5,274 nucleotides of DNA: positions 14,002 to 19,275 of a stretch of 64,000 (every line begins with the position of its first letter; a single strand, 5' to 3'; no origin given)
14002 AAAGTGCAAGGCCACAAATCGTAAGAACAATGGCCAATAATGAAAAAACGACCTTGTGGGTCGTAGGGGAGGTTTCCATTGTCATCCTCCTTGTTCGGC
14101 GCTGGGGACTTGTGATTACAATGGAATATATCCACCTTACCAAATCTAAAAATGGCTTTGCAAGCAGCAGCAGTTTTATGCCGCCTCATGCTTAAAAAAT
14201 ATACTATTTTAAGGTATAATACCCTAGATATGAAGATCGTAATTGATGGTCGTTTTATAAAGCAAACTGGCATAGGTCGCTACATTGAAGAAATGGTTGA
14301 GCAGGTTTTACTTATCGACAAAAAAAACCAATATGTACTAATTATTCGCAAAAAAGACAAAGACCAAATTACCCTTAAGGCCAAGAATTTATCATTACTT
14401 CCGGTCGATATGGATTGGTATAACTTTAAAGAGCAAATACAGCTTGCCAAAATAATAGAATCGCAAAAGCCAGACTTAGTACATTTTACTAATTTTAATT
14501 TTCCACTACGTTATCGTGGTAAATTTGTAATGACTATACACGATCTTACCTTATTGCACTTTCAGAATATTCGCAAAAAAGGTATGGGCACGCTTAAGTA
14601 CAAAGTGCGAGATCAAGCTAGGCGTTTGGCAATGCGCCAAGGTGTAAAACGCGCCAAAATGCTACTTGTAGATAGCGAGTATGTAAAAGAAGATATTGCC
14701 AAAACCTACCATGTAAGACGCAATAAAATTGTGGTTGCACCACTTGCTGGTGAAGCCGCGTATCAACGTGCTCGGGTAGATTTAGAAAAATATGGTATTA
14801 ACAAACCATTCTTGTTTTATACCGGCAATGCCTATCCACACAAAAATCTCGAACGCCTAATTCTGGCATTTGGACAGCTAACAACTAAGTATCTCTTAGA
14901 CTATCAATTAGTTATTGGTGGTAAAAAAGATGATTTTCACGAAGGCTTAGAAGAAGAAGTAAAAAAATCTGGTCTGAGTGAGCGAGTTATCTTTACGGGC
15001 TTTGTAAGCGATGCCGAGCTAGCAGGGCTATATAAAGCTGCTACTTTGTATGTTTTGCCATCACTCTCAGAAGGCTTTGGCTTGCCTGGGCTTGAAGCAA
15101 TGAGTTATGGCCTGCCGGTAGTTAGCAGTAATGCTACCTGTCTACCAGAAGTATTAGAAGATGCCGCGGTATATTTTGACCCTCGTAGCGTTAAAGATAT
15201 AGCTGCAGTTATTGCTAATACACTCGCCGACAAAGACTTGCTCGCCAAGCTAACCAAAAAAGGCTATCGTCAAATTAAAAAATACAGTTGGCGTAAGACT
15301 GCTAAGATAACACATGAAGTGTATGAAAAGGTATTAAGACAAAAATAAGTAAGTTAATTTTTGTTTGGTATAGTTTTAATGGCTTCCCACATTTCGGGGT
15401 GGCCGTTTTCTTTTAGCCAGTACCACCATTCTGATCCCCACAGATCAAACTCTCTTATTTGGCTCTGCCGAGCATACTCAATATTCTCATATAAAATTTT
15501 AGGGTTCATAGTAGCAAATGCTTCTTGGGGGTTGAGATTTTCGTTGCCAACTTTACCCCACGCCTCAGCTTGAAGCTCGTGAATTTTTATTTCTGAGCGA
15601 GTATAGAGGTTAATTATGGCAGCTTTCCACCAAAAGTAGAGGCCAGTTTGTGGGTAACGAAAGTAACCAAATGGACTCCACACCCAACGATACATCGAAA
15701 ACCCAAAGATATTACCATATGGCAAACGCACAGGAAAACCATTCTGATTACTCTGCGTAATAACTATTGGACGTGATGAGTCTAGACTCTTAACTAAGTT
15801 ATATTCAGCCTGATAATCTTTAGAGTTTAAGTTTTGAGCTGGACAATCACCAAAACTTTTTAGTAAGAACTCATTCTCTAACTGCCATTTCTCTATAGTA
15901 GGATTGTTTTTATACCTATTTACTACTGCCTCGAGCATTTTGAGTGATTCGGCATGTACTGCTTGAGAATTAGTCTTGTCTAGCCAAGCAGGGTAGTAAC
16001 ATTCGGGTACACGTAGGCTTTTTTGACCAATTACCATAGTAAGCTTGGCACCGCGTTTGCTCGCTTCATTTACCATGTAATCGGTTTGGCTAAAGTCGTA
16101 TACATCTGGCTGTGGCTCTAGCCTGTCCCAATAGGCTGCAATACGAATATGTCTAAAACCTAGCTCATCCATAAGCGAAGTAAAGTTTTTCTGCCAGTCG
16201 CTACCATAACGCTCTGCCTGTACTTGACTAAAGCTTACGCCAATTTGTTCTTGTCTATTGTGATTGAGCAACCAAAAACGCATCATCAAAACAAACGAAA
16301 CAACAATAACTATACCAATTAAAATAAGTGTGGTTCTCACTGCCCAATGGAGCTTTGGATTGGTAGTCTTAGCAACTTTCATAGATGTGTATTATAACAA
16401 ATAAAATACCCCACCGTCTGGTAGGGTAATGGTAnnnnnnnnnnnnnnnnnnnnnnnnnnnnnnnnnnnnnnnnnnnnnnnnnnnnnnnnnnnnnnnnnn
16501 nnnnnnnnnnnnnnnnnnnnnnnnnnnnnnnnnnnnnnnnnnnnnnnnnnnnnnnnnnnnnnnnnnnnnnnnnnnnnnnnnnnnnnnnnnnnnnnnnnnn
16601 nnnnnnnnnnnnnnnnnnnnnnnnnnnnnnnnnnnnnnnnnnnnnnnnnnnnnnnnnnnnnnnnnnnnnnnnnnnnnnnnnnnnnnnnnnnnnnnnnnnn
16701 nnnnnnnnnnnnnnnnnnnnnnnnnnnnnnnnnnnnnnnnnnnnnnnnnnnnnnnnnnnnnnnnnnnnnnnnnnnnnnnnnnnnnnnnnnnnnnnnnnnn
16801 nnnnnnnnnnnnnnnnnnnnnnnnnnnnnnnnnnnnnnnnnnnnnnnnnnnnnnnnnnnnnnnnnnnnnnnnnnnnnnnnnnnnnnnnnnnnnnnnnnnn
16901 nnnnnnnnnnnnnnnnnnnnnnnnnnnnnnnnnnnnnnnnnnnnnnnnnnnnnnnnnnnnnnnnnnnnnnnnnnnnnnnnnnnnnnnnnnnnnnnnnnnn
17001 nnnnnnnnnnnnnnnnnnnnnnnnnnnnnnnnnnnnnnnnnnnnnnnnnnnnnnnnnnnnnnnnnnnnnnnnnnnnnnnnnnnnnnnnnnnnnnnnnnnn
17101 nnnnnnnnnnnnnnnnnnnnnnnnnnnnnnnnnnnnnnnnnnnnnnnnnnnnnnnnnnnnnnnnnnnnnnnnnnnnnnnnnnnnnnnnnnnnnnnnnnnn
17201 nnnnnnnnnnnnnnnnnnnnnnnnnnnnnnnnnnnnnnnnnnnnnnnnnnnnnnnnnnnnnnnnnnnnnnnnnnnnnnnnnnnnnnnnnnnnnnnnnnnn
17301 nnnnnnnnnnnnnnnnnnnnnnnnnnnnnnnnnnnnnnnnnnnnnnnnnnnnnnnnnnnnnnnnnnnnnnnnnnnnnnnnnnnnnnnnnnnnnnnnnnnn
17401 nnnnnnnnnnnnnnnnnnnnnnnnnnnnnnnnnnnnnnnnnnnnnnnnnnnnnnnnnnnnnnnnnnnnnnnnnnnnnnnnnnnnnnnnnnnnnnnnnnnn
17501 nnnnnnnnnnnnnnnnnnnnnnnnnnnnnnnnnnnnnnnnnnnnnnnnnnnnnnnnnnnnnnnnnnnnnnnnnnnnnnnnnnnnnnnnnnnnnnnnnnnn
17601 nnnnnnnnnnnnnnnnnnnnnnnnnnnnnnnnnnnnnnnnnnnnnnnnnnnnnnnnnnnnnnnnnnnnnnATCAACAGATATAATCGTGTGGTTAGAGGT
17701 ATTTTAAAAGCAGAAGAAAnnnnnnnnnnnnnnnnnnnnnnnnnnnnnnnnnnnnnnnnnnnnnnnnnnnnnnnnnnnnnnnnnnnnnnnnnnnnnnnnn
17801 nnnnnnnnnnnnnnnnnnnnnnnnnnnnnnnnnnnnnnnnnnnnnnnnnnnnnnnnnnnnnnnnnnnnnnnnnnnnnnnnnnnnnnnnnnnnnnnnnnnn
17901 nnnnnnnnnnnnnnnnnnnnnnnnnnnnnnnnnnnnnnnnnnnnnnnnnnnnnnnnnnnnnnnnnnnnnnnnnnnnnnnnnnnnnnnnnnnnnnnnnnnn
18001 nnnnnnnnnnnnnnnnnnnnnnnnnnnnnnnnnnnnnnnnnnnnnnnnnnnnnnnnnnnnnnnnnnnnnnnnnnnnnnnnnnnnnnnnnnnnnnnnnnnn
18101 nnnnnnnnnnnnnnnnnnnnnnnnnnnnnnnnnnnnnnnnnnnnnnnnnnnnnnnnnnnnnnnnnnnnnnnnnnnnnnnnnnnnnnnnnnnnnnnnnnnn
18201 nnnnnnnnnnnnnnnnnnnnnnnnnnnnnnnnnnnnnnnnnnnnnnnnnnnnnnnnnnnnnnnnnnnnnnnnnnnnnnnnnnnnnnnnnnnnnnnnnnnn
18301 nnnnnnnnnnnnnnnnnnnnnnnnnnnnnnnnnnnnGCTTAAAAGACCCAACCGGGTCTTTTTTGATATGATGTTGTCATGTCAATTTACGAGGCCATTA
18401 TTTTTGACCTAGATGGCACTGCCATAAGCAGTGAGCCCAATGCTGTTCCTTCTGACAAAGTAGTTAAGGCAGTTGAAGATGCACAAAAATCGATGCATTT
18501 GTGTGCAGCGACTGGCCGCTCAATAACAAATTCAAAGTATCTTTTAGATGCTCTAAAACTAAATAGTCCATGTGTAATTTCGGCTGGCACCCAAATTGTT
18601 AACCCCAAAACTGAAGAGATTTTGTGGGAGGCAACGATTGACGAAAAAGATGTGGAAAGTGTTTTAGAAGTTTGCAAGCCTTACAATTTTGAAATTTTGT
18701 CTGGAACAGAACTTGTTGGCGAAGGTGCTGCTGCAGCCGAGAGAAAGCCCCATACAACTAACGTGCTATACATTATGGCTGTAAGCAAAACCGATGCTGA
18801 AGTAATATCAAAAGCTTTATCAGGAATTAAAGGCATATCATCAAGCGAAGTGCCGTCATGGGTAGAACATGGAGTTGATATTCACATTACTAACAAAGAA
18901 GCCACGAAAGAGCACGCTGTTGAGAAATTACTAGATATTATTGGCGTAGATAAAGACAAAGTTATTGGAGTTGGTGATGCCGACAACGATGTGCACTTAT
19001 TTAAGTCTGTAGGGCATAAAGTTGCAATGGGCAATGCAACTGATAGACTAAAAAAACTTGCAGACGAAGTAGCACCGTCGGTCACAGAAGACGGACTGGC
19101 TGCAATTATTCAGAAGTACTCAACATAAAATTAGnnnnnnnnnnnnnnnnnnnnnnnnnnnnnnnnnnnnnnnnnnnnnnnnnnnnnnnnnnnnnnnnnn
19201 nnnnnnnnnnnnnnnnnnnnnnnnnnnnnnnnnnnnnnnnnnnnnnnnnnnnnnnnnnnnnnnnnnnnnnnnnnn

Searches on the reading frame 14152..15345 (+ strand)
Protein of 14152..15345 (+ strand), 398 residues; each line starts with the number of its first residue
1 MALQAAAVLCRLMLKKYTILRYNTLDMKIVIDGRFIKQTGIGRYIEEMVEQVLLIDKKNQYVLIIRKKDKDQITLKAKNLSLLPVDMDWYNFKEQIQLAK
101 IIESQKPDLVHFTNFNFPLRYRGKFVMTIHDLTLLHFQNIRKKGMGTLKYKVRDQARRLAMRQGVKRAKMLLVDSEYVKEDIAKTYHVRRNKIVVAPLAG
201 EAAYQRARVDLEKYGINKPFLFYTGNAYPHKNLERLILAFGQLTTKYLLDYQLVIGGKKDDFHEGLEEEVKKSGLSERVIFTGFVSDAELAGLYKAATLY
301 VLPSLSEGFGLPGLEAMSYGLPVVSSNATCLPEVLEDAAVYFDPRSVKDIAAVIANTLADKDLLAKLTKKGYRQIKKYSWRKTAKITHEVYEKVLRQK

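Call 3: search_protein_families(library=pfam, proteins=[window:14152-15345:+], max_evalue=0.01)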
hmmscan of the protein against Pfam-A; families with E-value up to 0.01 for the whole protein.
window:14152-15345:+ (398 aa): 6 families
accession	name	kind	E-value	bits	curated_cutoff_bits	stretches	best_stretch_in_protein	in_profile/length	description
PF00534.26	Glycos_transf_1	-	1.3e-35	122.9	26.4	1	217-373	14-171/172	Glycosyl transferases group 1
PF13692.12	Glyco_trans_1_4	-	4.9e-28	98.6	27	1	219-360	2-142/142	Glycosyl transferases group 1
PF20706.3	GT4-conflict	-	1.9e-13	50.6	26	1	218-346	197-328/385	Family 4 Glycosyltransferase in conflict systems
PF13439.12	Glyco_transf_4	-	8.5e-11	42.6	28.5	1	89-197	55-163/170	Glycosyltransferase Family 4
PF13579.12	Glyco_trans_4_4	-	5.6e-06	27.2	29.7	1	93-198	58-157/158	Glycosyl transferase 4-like domain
PF13524.12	Glyco_trans_1_2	-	1.1e-05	25.8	25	1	251-384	15-139/144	Glycosyl transferase-like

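Call 4: search_protein_families(library=ncbifam, proteins=[window:14152-15345:+], max_evalue=0.01)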
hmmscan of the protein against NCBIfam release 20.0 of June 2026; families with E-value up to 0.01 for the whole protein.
window:14152-15345:+ (398 aa): 35 families (the best 25 are shown)
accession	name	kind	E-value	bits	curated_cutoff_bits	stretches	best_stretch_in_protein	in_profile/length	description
TIGR04047.1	MSMEG_0565_glyc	hypoth_equivalog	1.3e-27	96.9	259.85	1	163-392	134-372/373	MSMEG_0565 family glycosyltransferase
TIGR03449.1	mycothiol_MshA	equivalog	9.1e-23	80.8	462.5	1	153-395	150-404/406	D-inositol-3-phosphate glycosyltransferase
TIGR04157.1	glyco_rSAM_CFB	subfamily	1.5e-22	80.2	400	1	148-359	152-365/406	TIGR04157 family glycosyltransferase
TIGR02149.1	glgA_Coryne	subfamily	1.2e-21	77.3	302.4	1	115-395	99-391/391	glycogen synthase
TIGR03999.1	thiol_BshA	equivalog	3.5e-21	75.6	273.7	1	157-395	134-374/375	N-acetyl-alpha-D-glucosaminyl L-malate synthase BshA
NF038295.1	EPS_HpsP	equivalog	3.5e-21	75.6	550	1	181-394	167-387/388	hormogonium polysaccharide biosynthesis glycosyltransferase HpsP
NF041876.1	EPS_EpsE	equivalog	6.9e-21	74.9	400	1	166-384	160-386/389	exopolysaccharide biosynthesis GT4 family glycosyltransferase EpsE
TIGR03088.1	stp2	hypoth_equivalog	3.4e-16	59.3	409.05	1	228-395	204-374/374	TIGR03088 family PEP-CTERM/XrtA system glycosyltransferase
NF041010.1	glycosy_Agl16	equivalog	2.3e-15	56.3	575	1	106-394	73-351/352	glycosylation protein Agl16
TIGR04063.1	stp3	hypoth_equivalog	1.7e-14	53.5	442.05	1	147-395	141-396/397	TIGR04063 family PEP-CTERM/XrtA system glycosyltransferase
NF038255.1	exopoly_VpsD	equivalog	3e-14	52.7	300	1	94-359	89-345/381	VpsD family glycosyltransferase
NF047684.1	TeichurnBiosyTuaC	equivalog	7.3e-14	51.5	550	1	217-395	218-390/391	teichuronic acid biosynthesis protein TuaC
NF012028.0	PRK15484.1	subfamily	1.2e-13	50.9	618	1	166-390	139-374/380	lipopolysaccharide N-acetylglucosaminyltransferase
NF047880.1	glyco_SdgA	exception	2.5e-12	46.1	800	1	165-384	266-480/488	serine-aspartate repeat adhesin O-glycosyltransferase SdgA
NF038298.1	EPS_HpsO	equivalog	3.2e-12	45.9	575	1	223-394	206-387/388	hormogonium polysaccharide biosynthesis glycosyltransferase HpsO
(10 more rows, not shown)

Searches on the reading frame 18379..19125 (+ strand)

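Call 30: search_protein_families(library=pfam, proteins=[window:18379-19125:+], max_evalue=0.001)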
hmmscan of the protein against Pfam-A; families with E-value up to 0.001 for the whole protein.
window:18379-19125:+ (249 aa): 3 families
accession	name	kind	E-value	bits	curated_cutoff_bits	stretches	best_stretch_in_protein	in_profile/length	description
PF08282.18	Hydrolase_3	-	1.6e-40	139.9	20.9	1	7-244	1-255/255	haloacid dehalogenase-like hydrolase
PF05116.19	S6PP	-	1.9e-14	54.3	20.3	1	7-226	5-215/247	Sucrose-6F-phosphate phosphohydrolase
PF00702.32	Hydrolase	-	2.5e-06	28.5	26.4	1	4-212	1-191/191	haloacid dehalogenase-like hydrolase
